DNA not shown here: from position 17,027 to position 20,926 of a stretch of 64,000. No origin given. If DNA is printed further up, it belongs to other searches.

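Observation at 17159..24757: A 2532-aa Cys-rich extracellular giant protein with a CBM-like module, flanked by a Ca-binding repeat protein and the T4SS-like cluster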

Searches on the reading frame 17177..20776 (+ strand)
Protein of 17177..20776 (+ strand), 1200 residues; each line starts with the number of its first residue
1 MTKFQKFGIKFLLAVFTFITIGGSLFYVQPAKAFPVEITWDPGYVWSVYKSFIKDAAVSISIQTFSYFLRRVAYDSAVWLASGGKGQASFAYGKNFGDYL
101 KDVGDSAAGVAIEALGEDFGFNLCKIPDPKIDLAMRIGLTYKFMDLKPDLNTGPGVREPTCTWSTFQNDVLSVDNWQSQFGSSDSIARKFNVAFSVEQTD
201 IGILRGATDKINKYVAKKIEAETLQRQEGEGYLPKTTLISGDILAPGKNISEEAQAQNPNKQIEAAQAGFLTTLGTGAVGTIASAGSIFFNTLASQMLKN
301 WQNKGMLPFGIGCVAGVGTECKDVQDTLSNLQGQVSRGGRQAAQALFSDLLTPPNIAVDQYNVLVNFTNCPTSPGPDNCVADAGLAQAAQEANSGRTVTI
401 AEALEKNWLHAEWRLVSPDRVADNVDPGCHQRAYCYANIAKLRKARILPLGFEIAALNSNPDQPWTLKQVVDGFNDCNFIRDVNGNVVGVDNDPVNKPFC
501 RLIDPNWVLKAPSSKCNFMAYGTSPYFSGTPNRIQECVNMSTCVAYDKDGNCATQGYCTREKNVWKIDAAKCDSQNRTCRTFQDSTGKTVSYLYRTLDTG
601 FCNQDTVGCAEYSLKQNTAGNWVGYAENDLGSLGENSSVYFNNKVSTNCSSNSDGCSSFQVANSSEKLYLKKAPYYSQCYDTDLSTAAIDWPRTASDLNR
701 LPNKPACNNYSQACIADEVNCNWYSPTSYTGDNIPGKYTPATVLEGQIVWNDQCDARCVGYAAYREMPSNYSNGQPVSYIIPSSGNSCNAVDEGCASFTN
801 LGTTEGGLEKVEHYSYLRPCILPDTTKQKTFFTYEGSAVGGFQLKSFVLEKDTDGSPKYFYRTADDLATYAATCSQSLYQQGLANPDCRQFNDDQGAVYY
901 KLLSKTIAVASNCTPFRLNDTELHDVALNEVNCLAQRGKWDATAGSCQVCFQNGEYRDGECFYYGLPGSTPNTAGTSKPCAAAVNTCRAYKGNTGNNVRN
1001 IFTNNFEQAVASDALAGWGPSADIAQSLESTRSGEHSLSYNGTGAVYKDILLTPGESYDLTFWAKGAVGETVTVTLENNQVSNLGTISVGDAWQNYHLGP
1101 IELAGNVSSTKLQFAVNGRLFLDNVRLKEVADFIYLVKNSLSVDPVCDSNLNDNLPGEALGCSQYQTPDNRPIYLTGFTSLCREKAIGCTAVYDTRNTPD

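Call 37: search_solved_structures(query=A3, max_evalue=1)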
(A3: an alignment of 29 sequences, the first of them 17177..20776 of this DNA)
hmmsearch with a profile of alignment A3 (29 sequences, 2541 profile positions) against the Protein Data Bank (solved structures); distinct sequences matched with E-value up to 1: 4.
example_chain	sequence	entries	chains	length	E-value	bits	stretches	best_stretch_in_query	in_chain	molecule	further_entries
1gui_A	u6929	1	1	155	6.5e-06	26.9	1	1046-1128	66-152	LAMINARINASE 16A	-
3jxs_A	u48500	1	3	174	0.0007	20.1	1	1046-1133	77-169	Xylanase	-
1k42_A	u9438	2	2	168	0.0057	17.1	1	1047-1128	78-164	Xylanase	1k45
8xmz_A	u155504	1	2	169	0.071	13.5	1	996-1131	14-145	T9SS C-terminal target domain-containing protein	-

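Call 45: predict_structure(alignment_id=A3)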
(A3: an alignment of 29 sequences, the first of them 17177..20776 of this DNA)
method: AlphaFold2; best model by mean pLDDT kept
length: 1200 residues; sequences in the alignment: 29
mean_pLDDT: 59.1   pTM: 0.32
mean pLDDT of the five models: 59.1, 55.7, 53.8, 52.2, 49.4
residues with pLDDT >= 90: 46; 70-90: 403; 50-70: 243; < 50: 508
segments of 3 or more residues with pLDDT < 50: 1-6, 20-52, 80-97, 118-120, 128-158, 185-354, 527-531, 542-554, 556-571, 573-575, 580-590, 592-602, 604-610, 632-639, 641-664, 666-750, 767-778, 994-996, 1165-1171, 1177-1200
pLDDT, mean of each block of 10 residues (from residue 1): 49 56 39 27 41 51 55 53 38 49 62 56 54 35 34 42 65 57 49 39 45 43 31 27 28 35 38 35 37 42 40 37 36 30 40 51 77 74 84 77 87 86 81 87 79 82 85 82 67 74 83 63 50 57 40 44 41 49 43 45 46 56 51 45 36 31 39 32 33 42 39 38 45 46 43 62 49 41 70 76 62 77 87 80 85 88 75 85 84 89 88 80 77 86 83 76 79 76 74 53 79 82 84 79 89 78 84 89 84 74 80 91 82 69 66 55 48 47 25 25
secondary structure, 60 per line:
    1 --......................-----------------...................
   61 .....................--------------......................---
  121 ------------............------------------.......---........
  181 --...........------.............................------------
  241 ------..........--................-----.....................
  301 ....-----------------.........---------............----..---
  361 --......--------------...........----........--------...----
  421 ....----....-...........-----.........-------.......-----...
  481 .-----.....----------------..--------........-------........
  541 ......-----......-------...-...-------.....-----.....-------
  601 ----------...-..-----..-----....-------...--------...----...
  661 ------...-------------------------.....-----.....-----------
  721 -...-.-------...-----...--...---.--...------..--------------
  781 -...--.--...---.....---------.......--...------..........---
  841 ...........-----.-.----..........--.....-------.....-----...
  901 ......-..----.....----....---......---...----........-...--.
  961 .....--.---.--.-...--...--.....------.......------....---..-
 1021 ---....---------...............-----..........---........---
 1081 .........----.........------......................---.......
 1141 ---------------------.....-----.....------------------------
elements in order (helices of 4 or more, strands of 3 or more residues): H3-24 H42-81 H96-117 H133-144 H163-169 H173-180 H183-193 H200-228 H247-256 H259-274 H280-304 H322-330 H340-351 H363-368 H383-393 H400-405 E414-416 H421-424 H429-432 H436-444 H450-458 H467-472 E478-481 E487-491 E518-525 E533-546 E552-557 E565-567 E579-583 E589-593 E611-613 H629-632 E640-642 E658-660 E667-669 H695-699 H705-709 E722-724 E734-736 E742-744 E747-749 E796-800 E810-816 E819-821 E828-837 E841-851 H864-873 H876-880 E888-892 E898-902 E914-918 E923-926 H930-935 E939-941 E946-950 E955-957 E960-965 E977-979 E987-991 E998-1004 H1011-1014 E1024-1027 E1037-1051 E1057-1066 E1070-1077 E1081-1089 E1094-1102 E1109-1130 E1134-1137 E1162-1166 E1172-1176

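Call 48: fold_search(model_id=the predicted structure, library=pdb)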
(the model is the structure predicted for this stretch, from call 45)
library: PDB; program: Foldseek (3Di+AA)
matches with E <= 10: 1499; with E <= 0.001: 273
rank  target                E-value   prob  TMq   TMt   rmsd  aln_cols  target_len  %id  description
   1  9jsm_A                2.7e-08  1.00  0.09  0.23  20.2       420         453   10  Clostridium perfringens iota toxin pore Ib in prepore VI state (released 2025-05-14)
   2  9jsm_E                6.7e-08  1.00  0.09  0.23  20.2       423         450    9  Clostridium perfringens iota toxin pore Ib in prepore VI state (released 2025-05-14)
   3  9jsi_A                7.4e-08  1.00  0.09  0.23  21.0       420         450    9  Clostridium perfringens iota toxin pore Ib in prepore II state (released 2025-05-14)
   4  9jsk_C                9.2e-08  1.00  0.09  0.23  21.5       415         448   11  Clostridium perfringens iota toxin pore Ib in prepore IV state (released 2025-05-14)
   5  9jsk_B                9.7e-08  1.00  0.09  0.22  21.4       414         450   11  Clostridium perfringens iota toxin pore Ib in prepore IV state (released 2025-05-14)
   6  9jsk_A                1.0e-07  1.00  0.09  0.23  19.6       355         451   12  Clostridium perfringens iota toxin pore Ib in prepore IV state (released 2025-05-14)
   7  8ic1_A                1.1e-07  1.00  0.09  0.21  21.2       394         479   13  endo-alpha-D-arabinanase EndoMA1 D51N mutant from Microbacterium arabinogalactanolyticum in complex with arabinooligos (released 2023-08-16)
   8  9jsk_F                1.3e-07  1.00  0.10  0.23  26.1       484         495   11  Clostridium perfringens iota toxin pore Ib in prepore IV state (released 2025-05-14)
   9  9jsl_D                1.4e-07  1.00  0.09  0.22  20.2       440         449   10  Clostridium perfringens iota toxin pore Ib in prepore V state (released 2025-05-14)
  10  9jsn_G                1.8e-07  1.00  0.10  0.22  23.4       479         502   11  Clostridium perfringens iota toxin pore Ib in prepore VII state (released 2025-05-14)
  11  9jsi_G                2.5e-07  1.00  0.10  0.22  22.8       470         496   11  Clostridium perfringens iota toxin pore Ib in prepore II state (released 2025-05-14)
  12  7qx5                  2.9e-07  1.00  0.09  0.16  24.7       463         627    9  mosquitocidal Cry11Aa-Y449F determined at pH 7 from naturally-occurring nanocrystals by Serial femtosecond crystallograp (released 2022-07-27)
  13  2zex_A                3.3e-07  1.00  0.09  0.61   4.4       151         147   22  Family 16 carbohydrate binding module (released 2008-03-04)
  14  9jsl_E                3.5e-07  1.00  0.10  0.21  23.1       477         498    9  Clostridium perfringens iota toxin pore Ib in prepore V state (released 2025-05-14)
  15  9jsi_F                3.8e-07  1.00  0.09  0.21  22.8       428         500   11  Clostridium perfringens iota toxin pore Ib in prepore II state (released 2025-05-14)
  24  8xmz_A                6.5e-07  1.00  0.09  0.67   3.2       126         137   21  Crystal structure of a novel porphyran-binding carbohydrate binding module (released 2024-01-17)
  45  2zex_B                1.8e-06  1.00  0.09  0.60   4.9       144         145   21  Family 16 carbohydrate binding module (released 2008-03-04)
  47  4bj0_A                2.3e-06  1.00  0.09  0.56   6.2       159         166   12  Xyloglucan binding module (CBM4-2 X2-L110F) in complex with branched xyloses (released 2014-04-23)
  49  2y64_A                2.4e-06  1.00  0.09  0.55   4.6       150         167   14  Xylopentaose binding mutated (X-2 L110F) CBM4-2 Carbohydrate Binding Module from a Thermostable Rhodothermus marinus X (released 2012-03-07)
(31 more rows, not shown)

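Call 78: search_solved_structures(query=A3, max_evalue=10)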
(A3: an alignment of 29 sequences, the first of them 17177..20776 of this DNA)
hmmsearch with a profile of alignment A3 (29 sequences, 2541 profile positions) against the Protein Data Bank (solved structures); distinct sequences matched with E-value up to 10: 4.
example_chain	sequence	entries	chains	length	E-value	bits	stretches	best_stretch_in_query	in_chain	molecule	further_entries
1gui_A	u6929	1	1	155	6.5e-06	26.9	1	1046-1128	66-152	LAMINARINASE 16A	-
3jxs_A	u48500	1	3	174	0.0007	20.1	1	1046-1133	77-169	Xylanase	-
1k42_A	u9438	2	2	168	0.0057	17.1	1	1047-1128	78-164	Xylanase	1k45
8xmz_A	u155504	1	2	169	0.071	13.5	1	996-1131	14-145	T9SS C-terminal target domain-containing protein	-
